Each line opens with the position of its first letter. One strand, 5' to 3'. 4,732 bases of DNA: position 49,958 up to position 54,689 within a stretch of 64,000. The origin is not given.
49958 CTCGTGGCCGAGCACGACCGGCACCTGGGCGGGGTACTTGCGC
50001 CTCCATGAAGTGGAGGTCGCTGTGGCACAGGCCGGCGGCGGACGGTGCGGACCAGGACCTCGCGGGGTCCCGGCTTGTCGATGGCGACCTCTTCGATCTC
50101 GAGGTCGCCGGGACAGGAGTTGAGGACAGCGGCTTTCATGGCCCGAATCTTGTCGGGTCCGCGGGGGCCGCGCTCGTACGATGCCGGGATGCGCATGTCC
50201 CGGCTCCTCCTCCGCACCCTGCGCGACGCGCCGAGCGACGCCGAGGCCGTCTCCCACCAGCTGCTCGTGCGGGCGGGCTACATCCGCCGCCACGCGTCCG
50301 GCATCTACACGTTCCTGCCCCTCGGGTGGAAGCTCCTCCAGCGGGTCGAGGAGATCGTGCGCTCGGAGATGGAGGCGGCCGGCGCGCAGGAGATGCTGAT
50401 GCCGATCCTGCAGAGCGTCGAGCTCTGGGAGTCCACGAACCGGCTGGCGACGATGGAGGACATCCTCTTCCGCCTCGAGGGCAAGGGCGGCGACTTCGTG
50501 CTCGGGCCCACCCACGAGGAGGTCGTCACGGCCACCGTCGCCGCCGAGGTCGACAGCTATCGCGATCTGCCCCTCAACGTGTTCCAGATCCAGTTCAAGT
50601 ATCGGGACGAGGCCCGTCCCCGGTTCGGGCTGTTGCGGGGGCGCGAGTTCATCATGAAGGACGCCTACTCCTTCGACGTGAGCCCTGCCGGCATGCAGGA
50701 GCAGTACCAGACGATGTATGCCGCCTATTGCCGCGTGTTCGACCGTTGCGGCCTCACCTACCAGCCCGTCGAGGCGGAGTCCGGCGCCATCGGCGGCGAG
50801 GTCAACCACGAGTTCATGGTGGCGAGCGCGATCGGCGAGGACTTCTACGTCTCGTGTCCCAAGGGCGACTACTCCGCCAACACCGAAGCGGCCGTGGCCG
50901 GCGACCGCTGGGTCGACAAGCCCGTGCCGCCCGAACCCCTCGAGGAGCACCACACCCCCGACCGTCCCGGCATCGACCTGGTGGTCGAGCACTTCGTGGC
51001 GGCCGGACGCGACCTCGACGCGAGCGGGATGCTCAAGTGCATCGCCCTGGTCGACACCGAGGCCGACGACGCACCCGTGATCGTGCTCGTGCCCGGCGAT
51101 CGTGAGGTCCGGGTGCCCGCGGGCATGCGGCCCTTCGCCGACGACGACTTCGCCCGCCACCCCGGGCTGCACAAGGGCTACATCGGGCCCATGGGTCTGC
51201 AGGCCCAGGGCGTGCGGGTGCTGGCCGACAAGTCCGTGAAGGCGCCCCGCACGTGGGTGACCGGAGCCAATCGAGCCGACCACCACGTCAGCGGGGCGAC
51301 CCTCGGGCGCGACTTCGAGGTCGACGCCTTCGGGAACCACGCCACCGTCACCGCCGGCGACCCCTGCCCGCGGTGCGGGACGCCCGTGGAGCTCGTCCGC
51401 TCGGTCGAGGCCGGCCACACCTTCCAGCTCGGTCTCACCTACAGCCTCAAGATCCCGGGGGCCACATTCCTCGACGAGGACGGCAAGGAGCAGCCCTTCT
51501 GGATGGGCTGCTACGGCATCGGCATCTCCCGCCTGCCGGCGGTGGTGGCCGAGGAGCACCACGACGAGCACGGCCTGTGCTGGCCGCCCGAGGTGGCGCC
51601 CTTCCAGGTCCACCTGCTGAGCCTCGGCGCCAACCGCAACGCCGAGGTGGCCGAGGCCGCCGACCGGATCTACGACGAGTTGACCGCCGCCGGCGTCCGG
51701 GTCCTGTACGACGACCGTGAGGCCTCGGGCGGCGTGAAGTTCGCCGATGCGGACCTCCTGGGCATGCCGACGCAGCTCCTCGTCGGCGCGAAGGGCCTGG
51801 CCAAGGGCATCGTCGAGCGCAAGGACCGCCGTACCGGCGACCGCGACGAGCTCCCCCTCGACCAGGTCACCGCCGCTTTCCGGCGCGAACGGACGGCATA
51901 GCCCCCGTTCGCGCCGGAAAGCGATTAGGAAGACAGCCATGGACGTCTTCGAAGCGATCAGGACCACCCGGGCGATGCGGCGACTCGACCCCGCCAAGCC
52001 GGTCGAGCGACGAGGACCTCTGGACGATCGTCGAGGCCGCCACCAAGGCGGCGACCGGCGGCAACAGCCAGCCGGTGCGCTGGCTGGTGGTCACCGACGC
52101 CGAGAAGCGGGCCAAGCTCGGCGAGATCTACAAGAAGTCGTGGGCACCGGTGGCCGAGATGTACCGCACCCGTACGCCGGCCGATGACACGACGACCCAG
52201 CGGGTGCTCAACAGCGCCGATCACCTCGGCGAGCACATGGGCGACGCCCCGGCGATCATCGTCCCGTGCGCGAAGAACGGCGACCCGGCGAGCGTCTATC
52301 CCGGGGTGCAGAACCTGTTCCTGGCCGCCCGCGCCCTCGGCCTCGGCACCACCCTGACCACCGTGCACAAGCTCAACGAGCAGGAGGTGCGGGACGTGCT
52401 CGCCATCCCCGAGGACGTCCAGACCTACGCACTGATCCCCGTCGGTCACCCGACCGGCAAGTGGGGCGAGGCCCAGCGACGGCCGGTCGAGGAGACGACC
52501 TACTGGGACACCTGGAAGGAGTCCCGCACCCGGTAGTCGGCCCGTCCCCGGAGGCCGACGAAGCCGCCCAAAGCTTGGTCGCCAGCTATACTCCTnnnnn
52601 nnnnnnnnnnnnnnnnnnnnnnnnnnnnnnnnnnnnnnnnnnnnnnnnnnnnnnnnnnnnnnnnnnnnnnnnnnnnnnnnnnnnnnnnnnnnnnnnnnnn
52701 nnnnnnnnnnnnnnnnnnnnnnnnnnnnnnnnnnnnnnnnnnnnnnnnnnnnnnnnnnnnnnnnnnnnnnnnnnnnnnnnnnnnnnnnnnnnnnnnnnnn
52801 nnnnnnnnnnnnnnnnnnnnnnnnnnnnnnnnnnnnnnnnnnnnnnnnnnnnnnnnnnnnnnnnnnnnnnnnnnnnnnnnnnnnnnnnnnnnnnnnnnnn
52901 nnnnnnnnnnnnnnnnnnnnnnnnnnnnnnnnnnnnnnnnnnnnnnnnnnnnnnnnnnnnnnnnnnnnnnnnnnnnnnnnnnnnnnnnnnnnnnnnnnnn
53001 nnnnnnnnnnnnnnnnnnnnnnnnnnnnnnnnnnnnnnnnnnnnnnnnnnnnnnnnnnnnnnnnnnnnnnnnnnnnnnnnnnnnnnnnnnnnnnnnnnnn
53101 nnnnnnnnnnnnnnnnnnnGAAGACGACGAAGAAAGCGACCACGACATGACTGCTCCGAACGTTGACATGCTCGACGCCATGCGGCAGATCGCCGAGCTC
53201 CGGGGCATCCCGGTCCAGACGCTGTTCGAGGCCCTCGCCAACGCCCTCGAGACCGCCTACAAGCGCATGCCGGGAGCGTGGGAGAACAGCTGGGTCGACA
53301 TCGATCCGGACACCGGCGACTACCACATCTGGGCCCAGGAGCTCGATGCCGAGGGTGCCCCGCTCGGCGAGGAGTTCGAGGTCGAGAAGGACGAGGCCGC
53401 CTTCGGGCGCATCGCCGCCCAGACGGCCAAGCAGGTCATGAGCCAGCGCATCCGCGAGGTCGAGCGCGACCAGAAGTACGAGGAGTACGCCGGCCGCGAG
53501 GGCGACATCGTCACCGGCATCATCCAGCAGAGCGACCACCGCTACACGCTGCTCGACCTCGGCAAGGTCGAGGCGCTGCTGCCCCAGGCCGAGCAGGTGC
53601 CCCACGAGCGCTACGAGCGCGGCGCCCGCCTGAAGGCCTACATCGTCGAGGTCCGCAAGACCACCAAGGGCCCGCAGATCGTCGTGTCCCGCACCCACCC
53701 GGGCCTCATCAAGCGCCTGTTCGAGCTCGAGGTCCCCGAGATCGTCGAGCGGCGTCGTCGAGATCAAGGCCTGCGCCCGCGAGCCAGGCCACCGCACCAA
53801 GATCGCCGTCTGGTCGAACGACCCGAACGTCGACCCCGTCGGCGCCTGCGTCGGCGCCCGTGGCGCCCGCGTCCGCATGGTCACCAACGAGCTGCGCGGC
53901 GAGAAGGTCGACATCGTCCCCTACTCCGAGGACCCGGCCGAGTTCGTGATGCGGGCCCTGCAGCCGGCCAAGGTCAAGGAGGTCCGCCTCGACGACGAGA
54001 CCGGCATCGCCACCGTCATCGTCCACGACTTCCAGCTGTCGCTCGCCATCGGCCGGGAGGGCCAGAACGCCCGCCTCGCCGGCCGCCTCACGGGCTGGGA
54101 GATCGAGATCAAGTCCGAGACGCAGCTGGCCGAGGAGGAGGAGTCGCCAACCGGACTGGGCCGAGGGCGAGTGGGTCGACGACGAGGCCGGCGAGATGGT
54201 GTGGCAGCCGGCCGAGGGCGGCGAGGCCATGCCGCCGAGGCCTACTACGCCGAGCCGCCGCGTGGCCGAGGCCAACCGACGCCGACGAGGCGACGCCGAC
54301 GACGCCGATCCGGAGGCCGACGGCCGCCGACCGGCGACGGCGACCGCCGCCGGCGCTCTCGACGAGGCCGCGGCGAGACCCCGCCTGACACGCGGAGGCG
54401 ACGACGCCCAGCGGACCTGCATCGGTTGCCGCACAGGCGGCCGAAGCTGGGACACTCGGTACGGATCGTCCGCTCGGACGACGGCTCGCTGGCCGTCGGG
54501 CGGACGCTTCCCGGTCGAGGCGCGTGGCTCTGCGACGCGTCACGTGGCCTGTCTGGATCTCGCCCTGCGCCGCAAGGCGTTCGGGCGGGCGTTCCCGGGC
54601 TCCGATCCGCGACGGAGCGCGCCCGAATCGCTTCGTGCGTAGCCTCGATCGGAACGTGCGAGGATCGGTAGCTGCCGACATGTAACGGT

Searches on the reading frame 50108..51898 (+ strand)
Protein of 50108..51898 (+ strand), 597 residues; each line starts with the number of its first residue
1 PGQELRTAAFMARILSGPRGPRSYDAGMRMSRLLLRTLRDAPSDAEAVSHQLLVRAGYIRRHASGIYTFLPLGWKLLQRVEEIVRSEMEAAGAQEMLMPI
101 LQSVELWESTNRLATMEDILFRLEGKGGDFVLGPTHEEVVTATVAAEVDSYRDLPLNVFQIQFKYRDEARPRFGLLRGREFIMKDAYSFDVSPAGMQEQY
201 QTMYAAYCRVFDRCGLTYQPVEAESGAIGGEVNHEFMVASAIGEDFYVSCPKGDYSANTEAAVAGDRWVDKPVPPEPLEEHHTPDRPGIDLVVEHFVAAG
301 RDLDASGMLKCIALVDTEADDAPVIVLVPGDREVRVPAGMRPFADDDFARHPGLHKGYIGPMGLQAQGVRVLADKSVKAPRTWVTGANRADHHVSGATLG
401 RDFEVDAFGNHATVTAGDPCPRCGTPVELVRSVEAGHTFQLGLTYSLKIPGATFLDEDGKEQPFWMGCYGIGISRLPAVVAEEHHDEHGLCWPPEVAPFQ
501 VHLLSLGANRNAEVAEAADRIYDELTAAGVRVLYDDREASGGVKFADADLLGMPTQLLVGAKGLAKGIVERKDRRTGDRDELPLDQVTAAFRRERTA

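Call 46: search_protein_families(library=pfam, proteins=[window:50108-51898:+], max_evalue=0.00001)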
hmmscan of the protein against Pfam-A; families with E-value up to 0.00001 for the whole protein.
window:50108-51898:+ (597 aa): 3 families
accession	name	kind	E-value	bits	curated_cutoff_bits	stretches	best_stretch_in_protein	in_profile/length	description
PF00587.30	tRNA-synt_2b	-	7.1e-23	82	29.3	1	128-484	9-179/179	tRNA synthetase class II core domain (G, H, P, S and T)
PF03129.25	HGTP_anticodon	-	1.4e-17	64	21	1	500-592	1-92/94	Anticodon binding domain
PF04073.20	tRNA_edit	-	1.3e-12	48.3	25.5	1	298-399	11-118/123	Aminoacyl-tRNA editing domain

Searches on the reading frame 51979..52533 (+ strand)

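Call 47: search_protein_families(library=pfam, proteins=[window:51979-52533:+], max_evalue=0.00001)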
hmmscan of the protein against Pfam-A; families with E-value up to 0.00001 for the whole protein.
window:51979-52533:+ (185 aa): 1 family
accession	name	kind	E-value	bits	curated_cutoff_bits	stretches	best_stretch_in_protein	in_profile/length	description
PF00881.29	Nitroreductase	-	1.5e-20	74.5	23.5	1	10-157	16-167/167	Nitroreductase family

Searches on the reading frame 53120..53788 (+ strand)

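Call 46: search_protein_families(library=pfam, proteins=[window:53120-53788:+], max_evalue=0.00001)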
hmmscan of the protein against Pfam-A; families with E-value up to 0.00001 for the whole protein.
window:53120-53788:+ (223 aa): 1 family
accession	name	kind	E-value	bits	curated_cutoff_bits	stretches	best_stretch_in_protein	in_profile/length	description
PF08529.16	NusA_N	-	7.9e-23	81.4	23.8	2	16-73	1-58/119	NusA N-terminal domain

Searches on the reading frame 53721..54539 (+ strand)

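Call 47: search_protein_families(library=pfam, proteins=[window:53721-54539:+], max_evalue=0.00001)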
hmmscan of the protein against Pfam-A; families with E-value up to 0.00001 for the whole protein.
window:53721-54539:+ (273 aa): 1 family
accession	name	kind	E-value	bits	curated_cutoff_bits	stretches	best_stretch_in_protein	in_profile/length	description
PF13184.12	KH_5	-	1e-28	99.7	27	1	22-89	1-68/69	NusA-like KH domain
